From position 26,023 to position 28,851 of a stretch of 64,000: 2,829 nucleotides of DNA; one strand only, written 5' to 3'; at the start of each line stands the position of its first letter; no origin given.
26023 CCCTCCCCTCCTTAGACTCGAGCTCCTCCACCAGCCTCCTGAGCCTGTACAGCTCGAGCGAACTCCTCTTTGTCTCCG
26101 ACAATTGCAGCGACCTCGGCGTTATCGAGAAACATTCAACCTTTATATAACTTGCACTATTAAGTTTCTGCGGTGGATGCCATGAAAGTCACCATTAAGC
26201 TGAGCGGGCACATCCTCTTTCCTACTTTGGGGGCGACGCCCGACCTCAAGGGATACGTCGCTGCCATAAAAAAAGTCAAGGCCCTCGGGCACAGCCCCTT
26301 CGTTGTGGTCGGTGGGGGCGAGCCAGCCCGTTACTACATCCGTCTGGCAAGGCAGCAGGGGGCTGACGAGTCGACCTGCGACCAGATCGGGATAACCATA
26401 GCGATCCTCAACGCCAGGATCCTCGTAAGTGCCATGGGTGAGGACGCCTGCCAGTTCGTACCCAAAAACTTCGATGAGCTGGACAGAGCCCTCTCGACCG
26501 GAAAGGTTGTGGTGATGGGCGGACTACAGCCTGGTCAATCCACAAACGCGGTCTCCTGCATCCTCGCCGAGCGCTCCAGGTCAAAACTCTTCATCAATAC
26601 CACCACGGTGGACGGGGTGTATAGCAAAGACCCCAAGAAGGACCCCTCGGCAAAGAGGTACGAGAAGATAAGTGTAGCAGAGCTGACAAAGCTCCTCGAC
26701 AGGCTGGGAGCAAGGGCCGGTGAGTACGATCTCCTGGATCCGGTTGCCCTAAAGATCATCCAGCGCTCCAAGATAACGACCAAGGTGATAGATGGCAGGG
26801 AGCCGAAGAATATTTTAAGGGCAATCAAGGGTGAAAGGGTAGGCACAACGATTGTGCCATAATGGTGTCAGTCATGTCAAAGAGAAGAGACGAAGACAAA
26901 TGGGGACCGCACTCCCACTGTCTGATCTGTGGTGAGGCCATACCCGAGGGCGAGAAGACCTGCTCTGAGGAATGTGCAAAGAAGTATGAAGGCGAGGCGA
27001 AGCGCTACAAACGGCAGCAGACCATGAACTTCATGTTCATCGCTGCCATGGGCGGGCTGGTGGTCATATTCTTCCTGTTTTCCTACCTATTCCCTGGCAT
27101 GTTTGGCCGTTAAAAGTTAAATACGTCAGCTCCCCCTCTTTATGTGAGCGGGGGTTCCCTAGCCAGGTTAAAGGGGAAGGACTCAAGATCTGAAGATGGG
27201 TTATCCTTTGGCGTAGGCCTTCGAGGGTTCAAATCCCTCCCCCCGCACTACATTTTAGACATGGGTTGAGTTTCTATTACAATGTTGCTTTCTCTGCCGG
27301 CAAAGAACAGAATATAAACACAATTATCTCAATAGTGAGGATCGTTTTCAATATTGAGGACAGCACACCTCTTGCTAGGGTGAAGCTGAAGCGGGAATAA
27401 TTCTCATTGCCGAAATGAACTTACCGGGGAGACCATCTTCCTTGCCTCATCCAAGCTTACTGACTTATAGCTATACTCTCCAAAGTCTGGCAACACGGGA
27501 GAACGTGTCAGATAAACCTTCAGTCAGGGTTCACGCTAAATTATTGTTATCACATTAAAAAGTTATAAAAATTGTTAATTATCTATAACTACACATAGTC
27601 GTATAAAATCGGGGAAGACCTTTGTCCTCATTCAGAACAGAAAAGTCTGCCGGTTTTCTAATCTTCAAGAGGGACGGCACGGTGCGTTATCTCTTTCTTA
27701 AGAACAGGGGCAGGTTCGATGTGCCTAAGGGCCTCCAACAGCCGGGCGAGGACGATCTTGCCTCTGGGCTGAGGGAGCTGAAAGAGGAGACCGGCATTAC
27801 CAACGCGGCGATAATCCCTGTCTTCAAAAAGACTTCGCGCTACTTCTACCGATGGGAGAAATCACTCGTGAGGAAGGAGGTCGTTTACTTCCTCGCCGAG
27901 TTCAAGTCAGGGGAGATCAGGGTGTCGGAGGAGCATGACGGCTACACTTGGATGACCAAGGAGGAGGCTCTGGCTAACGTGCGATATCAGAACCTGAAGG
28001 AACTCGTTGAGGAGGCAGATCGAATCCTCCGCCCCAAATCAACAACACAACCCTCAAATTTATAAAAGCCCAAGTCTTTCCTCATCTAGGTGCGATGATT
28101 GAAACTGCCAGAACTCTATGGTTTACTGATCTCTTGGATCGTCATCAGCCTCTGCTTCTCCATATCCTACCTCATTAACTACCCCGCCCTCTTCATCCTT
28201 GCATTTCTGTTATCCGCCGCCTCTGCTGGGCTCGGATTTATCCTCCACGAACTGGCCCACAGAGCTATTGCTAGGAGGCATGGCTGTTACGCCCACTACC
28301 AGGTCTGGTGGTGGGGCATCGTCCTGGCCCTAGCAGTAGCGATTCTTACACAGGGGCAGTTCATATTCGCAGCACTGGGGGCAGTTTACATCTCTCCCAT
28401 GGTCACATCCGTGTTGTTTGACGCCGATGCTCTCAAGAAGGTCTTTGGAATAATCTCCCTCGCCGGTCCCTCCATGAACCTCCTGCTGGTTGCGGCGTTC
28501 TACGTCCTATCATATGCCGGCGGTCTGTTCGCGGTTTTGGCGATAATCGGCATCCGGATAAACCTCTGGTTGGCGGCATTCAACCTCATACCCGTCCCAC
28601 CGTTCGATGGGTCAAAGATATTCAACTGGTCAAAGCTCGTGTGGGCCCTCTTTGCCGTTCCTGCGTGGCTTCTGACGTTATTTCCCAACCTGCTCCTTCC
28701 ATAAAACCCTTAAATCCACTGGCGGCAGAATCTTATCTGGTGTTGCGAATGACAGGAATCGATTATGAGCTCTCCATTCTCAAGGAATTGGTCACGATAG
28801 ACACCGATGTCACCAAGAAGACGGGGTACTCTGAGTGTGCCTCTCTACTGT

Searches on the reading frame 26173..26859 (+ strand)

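Call 38: search_protein_families(library=pfam, proteins=[window:26173-26859:+], max_evalue=0.00001)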
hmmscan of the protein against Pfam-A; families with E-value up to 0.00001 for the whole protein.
window:26173-26859:+ (229 aa): 1 family
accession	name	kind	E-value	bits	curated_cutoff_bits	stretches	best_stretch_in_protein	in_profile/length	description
PF00696.33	AA_kinase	-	2.9e-25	89.8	24.9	1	5-207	2-234/234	Amino acid kinase family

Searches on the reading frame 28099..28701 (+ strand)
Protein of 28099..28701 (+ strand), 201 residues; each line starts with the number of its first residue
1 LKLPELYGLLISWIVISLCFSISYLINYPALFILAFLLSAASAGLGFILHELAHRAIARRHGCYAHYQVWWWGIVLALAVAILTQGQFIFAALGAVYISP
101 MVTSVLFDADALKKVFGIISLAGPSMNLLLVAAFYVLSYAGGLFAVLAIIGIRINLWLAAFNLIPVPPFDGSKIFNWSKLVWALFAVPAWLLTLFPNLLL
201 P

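Call 38: search_protein_families(library=pfam, proteins=[window:28099-28701:+], max_evalue=0.00001)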
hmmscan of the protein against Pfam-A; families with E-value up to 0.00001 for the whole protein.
window:28099-28701:+ (201 aa): 1 family
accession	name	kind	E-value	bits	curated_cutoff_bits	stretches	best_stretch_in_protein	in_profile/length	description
PF02163.28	Peptidase_M50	-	1.3e-09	38.1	27.2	0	143-176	159-191/221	Peptidase family M50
